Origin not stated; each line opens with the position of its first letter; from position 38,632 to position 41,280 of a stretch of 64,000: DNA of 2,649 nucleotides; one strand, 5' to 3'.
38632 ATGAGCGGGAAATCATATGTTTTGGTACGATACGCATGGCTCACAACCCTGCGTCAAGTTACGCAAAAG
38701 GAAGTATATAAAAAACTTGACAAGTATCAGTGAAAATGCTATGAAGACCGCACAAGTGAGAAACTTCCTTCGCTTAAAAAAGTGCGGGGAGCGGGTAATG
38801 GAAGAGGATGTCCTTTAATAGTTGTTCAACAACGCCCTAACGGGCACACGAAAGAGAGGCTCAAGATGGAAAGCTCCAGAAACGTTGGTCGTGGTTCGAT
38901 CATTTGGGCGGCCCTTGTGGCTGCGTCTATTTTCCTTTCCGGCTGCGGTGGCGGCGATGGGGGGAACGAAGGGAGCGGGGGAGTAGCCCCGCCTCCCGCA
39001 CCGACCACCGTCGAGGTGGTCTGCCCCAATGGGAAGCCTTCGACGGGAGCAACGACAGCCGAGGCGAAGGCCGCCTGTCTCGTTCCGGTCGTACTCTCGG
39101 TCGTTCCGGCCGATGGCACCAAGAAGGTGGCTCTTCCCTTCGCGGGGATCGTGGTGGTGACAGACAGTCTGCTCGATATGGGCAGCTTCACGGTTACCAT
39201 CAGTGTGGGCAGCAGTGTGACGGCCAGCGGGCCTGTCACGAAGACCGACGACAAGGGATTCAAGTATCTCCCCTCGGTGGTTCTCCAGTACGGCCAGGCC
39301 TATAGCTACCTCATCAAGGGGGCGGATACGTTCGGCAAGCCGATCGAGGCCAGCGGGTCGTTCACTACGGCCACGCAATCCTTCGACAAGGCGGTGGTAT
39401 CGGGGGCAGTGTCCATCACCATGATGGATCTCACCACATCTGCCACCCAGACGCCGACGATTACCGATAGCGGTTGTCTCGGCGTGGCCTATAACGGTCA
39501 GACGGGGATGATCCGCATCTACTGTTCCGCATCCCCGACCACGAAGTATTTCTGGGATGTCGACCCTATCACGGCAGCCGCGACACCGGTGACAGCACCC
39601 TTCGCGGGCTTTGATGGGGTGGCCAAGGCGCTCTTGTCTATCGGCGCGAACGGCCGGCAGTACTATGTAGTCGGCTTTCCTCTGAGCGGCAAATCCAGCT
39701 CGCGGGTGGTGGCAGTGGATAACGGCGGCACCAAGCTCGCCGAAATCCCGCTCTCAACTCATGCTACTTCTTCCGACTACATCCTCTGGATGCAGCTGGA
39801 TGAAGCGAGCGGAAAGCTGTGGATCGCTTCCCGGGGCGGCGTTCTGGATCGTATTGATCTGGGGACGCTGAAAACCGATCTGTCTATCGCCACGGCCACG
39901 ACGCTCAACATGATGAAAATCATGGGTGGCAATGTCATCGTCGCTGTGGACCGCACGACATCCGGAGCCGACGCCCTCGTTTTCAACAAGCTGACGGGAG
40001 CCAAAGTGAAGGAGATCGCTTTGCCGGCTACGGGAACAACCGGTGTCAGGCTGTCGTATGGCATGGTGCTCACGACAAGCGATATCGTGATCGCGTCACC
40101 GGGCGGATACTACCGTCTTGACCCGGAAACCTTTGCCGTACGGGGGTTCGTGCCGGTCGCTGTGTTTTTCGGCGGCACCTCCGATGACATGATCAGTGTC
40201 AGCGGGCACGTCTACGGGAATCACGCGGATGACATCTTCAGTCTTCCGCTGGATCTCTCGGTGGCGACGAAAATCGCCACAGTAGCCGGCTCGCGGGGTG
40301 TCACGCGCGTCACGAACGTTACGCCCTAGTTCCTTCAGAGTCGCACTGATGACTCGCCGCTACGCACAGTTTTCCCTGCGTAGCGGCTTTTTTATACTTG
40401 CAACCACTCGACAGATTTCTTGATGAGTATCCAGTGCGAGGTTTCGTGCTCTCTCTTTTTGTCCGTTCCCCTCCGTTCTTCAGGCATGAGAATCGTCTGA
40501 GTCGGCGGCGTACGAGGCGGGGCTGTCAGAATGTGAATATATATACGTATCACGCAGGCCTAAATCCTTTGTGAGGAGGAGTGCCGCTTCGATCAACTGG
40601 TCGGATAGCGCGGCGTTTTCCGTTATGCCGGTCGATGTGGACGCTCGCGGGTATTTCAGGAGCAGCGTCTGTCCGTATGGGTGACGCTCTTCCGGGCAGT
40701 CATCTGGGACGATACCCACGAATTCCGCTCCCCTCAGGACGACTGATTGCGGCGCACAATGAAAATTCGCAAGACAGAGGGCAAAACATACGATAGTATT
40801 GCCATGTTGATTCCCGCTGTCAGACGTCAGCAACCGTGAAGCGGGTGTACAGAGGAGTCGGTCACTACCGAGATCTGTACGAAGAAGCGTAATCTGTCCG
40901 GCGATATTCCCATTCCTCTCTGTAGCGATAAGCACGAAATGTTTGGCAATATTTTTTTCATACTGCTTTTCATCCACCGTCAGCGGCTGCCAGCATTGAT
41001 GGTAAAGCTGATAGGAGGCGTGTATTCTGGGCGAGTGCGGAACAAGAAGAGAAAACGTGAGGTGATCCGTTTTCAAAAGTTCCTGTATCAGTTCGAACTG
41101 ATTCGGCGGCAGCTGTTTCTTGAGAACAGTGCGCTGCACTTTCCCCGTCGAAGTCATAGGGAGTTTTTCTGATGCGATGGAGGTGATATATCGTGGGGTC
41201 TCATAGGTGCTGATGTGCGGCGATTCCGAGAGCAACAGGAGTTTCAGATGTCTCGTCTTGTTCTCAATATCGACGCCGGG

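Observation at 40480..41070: C-terminal domain of about 195 aa, of unknown function, fused to the adenylating enzyme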

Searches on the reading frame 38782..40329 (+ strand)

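Call 11: search_protein_families(library=pfam, proteins=[window:38782-40329:+], max_evalue=0.001)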
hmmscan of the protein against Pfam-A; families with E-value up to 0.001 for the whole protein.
window:38782-40329:+ (515 aa): 0 families

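Call 51: search_protein_families(library=pfam, proteins=[window:38782-40329:+], max_evalue=1)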
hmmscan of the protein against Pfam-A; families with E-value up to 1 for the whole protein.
window:38782-40329:+ (515 aa): 1 family
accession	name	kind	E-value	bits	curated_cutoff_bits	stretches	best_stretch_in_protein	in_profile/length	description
PF13205.12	Big_5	-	0.0036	18.5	23.6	1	102-196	5-105/105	Bacterial Ig-like domain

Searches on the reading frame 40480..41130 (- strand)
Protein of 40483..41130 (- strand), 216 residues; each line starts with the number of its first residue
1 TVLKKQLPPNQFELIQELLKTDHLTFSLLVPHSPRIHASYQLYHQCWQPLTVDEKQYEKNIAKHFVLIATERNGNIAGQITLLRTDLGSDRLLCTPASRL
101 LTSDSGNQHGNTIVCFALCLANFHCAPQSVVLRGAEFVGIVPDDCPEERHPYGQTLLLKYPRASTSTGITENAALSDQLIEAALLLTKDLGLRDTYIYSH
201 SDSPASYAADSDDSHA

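Call 3: search_protein_families(library=pfam, proteins=[window:40480-41100:-], max_evalue=10)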
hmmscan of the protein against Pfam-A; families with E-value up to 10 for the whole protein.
window:40480-41100:- (206 aa): 0 families

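Call 4: search_protein_families(library=ncbifam, proteins=[window:40480-41100:-], max_evalue=10)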
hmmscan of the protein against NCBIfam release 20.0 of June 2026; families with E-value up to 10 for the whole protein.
window:40480-41100:- (206 aa): 1 family
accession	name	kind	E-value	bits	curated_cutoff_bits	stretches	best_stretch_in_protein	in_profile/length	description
NF041878.1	paak_haloarch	equivalog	0.14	10.7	700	1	63-113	158-207/427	phenylacetate--CoA ligase PaaK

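Call 5: find_homologous_proteins(query=window:40480-41100:-, max_evalue=0.001)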
Query window:40480-41100:-: 247 candidates shared short words with the query, none scored E <= 0.001.

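Call 12: search_protein_representatives(protein=window:40480-41100:-)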
Query: 206 residues. Proteins with E-value up to 0.001 (for the whole library): 29; up to 1e-10: 16; up to 1e-30: 0. The best 29 are listed.
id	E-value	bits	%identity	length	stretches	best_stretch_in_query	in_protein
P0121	2.7e-23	98.8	41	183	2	112-199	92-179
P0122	1.3e-22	96.6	35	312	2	17-123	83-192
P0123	8.8e-20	87.4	30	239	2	111-197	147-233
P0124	1.2e-17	80.4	29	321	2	5-114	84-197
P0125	2.0e-16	76.4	30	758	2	112-197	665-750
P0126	4.0e-16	75.4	27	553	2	112-197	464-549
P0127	9.9e-16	74.1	32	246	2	1-110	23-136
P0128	1.4e-15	73.7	31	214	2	29-115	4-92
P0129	1.6e-15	73.4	27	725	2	112-193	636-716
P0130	3.3e-15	72.4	26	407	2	6-113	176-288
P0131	2.1e-14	69.8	35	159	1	2-117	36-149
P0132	5.7e-13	65.1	31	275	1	5-197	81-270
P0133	5.2e-12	62.0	29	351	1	2-197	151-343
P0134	5.4e-12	61.9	33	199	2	111-192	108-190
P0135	7.6e-12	61.5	26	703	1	3-201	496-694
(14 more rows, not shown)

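Call 63: search_solved_structures(query=window:40483-41130:-, max_evalue=10, show_alignments=1)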
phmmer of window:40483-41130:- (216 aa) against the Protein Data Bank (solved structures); distinct sequences matched with E-value up to 10: 0.
